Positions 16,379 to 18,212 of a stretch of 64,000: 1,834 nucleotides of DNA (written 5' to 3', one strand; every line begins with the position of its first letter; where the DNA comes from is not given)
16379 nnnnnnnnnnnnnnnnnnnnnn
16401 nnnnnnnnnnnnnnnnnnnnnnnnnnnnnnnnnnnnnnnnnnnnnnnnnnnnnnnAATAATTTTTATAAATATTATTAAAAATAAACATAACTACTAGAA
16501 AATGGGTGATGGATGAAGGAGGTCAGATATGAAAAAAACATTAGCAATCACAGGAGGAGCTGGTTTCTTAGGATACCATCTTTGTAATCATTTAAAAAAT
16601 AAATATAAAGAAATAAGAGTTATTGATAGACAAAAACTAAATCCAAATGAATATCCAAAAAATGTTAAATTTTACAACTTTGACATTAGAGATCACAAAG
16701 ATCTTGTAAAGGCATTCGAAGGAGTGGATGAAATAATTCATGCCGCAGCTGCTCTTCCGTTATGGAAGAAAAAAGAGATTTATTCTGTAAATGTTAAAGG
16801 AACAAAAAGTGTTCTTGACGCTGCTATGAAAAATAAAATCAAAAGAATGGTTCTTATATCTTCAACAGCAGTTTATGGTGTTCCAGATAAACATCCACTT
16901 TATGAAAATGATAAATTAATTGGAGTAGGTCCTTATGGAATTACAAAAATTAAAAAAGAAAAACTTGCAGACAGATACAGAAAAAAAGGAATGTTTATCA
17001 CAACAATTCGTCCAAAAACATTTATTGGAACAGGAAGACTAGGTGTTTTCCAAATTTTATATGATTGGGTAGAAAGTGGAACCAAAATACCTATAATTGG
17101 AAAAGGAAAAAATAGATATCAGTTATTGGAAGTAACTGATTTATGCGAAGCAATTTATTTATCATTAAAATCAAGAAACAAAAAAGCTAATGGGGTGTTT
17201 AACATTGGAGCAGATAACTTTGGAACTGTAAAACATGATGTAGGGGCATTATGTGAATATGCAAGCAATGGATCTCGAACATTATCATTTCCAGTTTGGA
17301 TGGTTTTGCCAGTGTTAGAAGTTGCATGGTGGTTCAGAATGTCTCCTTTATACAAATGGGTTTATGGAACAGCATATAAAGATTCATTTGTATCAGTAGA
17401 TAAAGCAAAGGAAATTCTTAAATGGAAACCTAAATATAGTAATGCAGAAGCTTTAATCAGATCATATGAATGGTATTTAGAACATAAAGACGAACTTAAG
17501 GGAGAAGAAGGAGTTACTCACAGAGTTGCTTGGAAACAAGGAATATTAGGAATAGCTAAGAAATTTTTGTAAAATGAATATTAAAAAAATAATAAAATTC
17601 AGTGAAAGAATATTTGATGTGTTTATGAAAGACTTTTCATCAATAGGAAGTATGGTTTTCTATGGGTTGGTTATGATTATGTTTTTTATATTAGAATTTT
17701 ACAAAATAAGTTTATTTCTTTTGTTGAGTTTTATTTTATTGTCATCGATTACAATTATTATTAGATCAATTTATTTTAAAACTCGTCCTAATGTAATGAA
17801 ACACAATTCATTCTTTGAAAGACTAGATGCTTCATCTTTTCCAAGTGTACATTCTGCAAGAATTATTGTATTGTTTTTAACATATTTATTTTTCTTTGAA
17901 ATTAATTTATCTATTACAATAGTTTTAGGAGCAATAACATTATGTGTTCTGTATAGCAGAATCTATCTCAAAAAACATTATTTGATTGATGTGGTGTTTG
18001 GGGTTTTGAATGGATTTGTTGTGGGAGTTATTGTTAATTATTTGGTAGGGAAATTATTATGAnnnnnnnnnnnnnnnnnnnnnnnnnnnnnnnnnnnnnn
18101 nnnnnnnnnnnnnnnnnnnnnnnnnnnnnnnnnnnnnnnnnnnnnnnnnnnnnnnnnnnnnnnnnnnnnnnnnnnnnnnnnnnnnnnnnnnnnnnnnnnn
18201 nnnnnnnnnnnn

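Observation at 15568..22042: Decaprenyl-phospho-arabinose-like module (UbiA phosphoribosyltransferase, PAP2, FAD enzyme, two SDRs, GT-C-like protein) in an archaeon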

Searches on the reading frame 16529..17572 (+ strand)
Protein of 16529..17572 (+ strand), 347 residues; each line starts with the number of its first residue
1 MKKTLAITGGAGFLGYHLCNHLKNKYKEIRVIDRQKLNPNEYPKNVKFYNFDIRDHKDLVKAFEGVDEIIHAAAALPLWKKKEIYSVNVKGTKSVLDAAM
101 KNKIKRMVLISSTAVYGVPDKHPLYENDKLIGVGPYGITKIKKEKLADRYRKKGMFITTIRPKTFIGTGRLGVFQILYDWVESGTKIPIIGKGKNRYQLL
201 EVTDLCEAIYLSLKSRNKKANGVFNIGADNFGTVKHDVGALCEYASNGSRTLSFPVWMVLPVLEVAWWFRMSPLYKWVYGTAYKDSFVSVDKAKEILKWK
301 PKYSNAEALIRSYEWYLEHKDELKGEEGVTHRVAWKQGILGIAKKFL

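Call 3: search_protein_families(library=pfam, proteins=[window:16529-17572:+], max_evalue=0.01)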
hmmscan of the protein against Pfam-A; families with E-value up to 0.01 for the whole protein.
window:16529-17572:+ (347 aa): 9 families
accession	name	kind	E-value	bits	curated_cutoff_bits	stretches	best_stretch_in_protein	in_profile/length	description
PF01370.27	Epimerase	-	5.6e-40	137.7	20.9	1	7-227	3-240/240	NAD dependent epimerase/dehydratase family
PF16363.11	GDP_Man_Dehyd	-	1.1e-25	91.3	27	1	7-219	2-243/332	GDP-mannose 4,6 dehydratase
PF01073.25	3Beta_HSD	-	2.5e-24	86.2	22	1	6-212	1-228/280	3-beta hydroxysteroid dehydrogenase/isomerase family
PF13460.12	NAD_binding_10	-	2e-13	51.1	27.2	1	9-165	1-146/184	NAD(P)H-binding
PF02719.21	Polysacc_synt_2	-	9.6e-13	48.4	20.2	1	6-112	2-128/293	Polysaccharide biosynthesis protein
PF07993.18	NAD_binding_4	-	7.3e-12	45.4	20.1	1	58-176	81-218/258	Male sterility protein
PF04321.23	RmlD_sub_bind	-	6.7e-09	35.7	27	1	5-153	3-142/287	RmlD substrate binding domain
PF05368.20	NmrA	-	5.9e-07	29.8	27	1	1-108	1-103/298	NmrA-like family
PF00106.31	adh_short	-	0.007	16.3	26.6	0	3-74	1-79/195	short chain dehydrogenase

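Call 4: search_protein_families(library=ncbifam, proteins=[window:16529-17572:+], max_evalue=0.01)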
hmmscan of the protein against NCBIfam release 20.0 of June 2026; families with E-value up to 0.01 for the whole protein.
window:16529-17572:+ (347 aa): 31 families (the best 25 are shown)
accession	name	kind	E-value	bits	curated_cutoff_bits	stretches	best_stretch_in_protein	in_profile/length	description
TIGR03466.1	HpnA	hypoth_equivalog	2e-26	92.6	367.65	1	6-319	4-324/327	hopanoid-associated sugar epimerase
TIGR01179.1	galE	equivalog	1.1e-23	83.6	262.3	1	6-153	3-162/332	UDP-glucose 4-epimerase GalE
TIGR01181.1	dTDP_gluc_dehyt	equivalog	8.2e-20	71.1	365.1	1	5-321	2-316/321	dTDP-glucose 4,6-dehydratase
TIGR04180.1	EDH_00030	hypoth_equivalog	3.3e-19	69.1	475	1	7-230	3-241/297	NAD-dependent 4,6-dehydratase LegB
NF042422.1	oxyalk_red_OleD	equivalog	3.5e-19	69.3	580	1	6-267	4-275/329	2-alkyl-3-oxoalkanoate reductase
TIGR01777.1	yfcH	hypoth_equivalog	3.4e-16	59.7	207.35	1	6-232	2-228/292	TIGR01777 family oxidoreductase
TIGR04130.1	FnlA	equivalog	4.5e-15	55.4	730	1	2-118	4-131/337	UDP-N-acetylglucosamine 4,6-dehydratase/5-epimerase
NF042423.1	oxyalk_red_Shew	equivalog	6.5e-15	55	580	1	5-115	11-121/331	2-alkyl-3-oxoalkanoate reductase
TIGR03589.1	PseB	equivalog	2.5e-14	53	407.75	1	2-112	4-125/324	UDP-N-acetylglucosamine 4,6-dehydratase (inverting)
TIGR01746.1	Thioester-redct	subfamily_domain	3.8e-14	52.7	213.35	1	64-226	87-261/371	thioester reductase domain-containing protein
NF041293.1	G6PDh_Azf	equivalog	1.3e-13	51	400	1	1-117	1-120/252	NAD-dependent glucose-6-phosphate dehydrogenase Azf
TIGR02622.1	CDP_4_6_dhtase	equivalog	6.8e-13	48.5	278.45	1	2-172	4-189/352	CDP-glucose 4,6-dehydratase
NF052578.1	StrlDmthSdmBMthl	equivalog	9.1e-13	48.6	600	1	5-138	3-136/328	sterol demethylase protein SdmB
TIGR02197.1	heptose_epim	equivalog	1.9e-12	47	274.6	1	6-147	2-149/316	ADP-glyceromanno-heptose 6-epimerase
NF050030.1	thlkprotThyD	equivalog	3.3e-12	46.2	400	1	5-261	3-259/305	thylakoid membrane protein ThyD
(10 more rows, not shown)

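Call 64: search_solved_structures(query=window:16529-17572:+, max_evalue=1e-8)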
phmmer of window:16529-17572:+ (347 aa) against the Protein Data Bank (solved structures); distinct sequences matched with E-value up to 1e-8: 54.
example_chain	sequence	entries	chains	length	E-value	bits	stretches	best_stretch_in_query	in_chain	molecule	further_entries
3ehe_A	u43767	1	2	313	2.7e-18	69.7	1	5-244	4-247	UDP-glucose 4-epimerase (GalE-1)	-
6kv9_A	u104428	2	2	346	8.2e-18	68.1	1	6-241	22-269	MoeE5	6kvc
2pk3_A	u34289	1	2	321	1.7e-17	67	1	6-238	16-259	GDP-6-deoxy-D-lyxo-4-hexulose reductase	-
6jkg_A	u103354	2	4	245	1.4e-16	64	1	3-208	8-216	Sterol-4-alpha-carboxylate 3-dehydrogenase, decarboxylating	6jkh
8rdg_A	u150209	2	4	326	1.5e-16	63.9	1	6-238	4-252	SDR family NAD(P)-dependent oxidoreductase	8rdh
8rdi_A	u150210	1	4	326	4.9e-16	62.2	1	6-238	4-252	SDR family NAD(P)-dependent oxidoreductase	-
2hun_A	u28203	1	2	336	1.1e-15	61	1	5-230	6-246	336aa long hypothetical dTDP-glucose 4,6-dehydratase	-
4zrm_A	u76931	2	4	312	3.3e-15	59.5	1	5-235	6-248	UDP-glucose 4-epimerase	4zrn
2c20_A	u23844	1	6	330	1.1e-14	57.7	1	4-152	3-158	UDP-GLUCOSE 4-EPIMERASE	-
1r6d_A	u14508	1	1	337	2.1e-14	56.9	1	5-229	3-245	TDP-glucose-4,6-dehydratase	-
3m2p_A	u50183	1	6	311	2.6e-14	56.5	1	4-231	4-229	UDP-N-acetylglucosamine 4-epimerase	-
1r66_A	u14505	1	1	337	2.8e-14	56.4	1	5-229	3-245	TDP-glucose-4,6-dehydratase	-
4j2o_A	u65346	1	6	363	4.9e-14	55.6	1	3-118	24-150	UDP-N-acetylglucosamine 4,6-dehydratase/5-epimerase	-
6wjb_A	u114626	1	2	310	9.5e-14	54.7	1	5-244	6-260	NAD-dependent epimerase/dehydratase family protein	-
8vr2_A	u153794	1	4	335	3.4e-13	52.9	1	3-232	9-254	NAD-dependent epimerase/dehydratase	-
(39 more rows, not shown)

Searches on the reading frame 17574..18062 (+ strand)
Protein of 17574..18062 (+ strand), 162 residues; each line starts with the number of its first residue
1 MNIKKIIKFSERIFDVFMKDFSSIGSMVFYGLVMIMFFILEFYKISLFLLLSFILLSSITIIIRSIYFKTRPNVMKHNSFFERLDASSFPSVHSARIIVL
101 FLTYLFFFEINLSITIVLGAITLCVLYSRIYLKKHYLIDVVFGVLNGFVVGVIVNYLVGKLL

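Call 3: search_protein_families(library=pfam, proteins=[window:17574-18062:+], max_evalue=0.01)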
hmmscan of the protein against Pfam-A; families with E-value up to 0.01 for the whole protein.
window:17574-18062:+ (162 aa): 2 families
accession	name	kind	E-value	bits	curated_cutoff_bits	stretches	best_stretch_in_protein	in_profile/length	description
PF01569.27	PAP2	-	1.7e-13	50.9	27.2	1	47-160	3-127/130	PAP2 superfamily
PF14378.12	PAP2_3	-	0.00017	21.9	27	1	86-149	124-186/190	PAP2 superfamily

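Call 4: search_protein_families(library=ncbifam, proteins=[window:17574-18062:+], max_evalue=0.01)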
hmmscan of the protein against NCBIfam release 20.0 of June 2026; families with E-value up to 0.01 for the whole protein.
window:17574-18062:+ (162 aa): 3 families
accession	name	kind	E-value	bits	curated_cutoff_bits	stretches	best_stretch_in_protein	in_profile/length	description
NF008813.0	PRK11837.1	equivalog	4.6e-10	39.8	229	1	52-153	67-167/202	undecaprenyl-diphosphate phosphatase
NF047884.1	UdeprDiPSep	equivalog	4.4e-09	36.5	250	1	13-153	40-182/188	undecaprenyl-diphosphatase SepP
NF052609.1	PhinosDhcerSyn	equivalog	1.1e-05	25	480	1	88-156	218-285/305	phosphoinositol dihydroceramide synthase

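Call 66: search_solved_structures(query=window:17574-18062:+, max_evalue=0.1)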
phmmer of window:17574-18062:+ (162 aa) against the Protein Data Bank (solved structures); distinct sequences matched with E-value up to 0.1: 2.
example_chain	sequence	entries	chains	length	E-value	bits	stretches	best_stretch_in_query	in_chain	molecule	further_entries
6ebu_A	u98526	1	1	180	2.3e-07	34.5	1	11-154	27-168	LpxE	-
5jki_A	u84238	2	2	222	0.046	17.2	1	32-158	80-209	Putative lipid phosphate phosphatase YodM | Phosphatidylglycerophosphatase B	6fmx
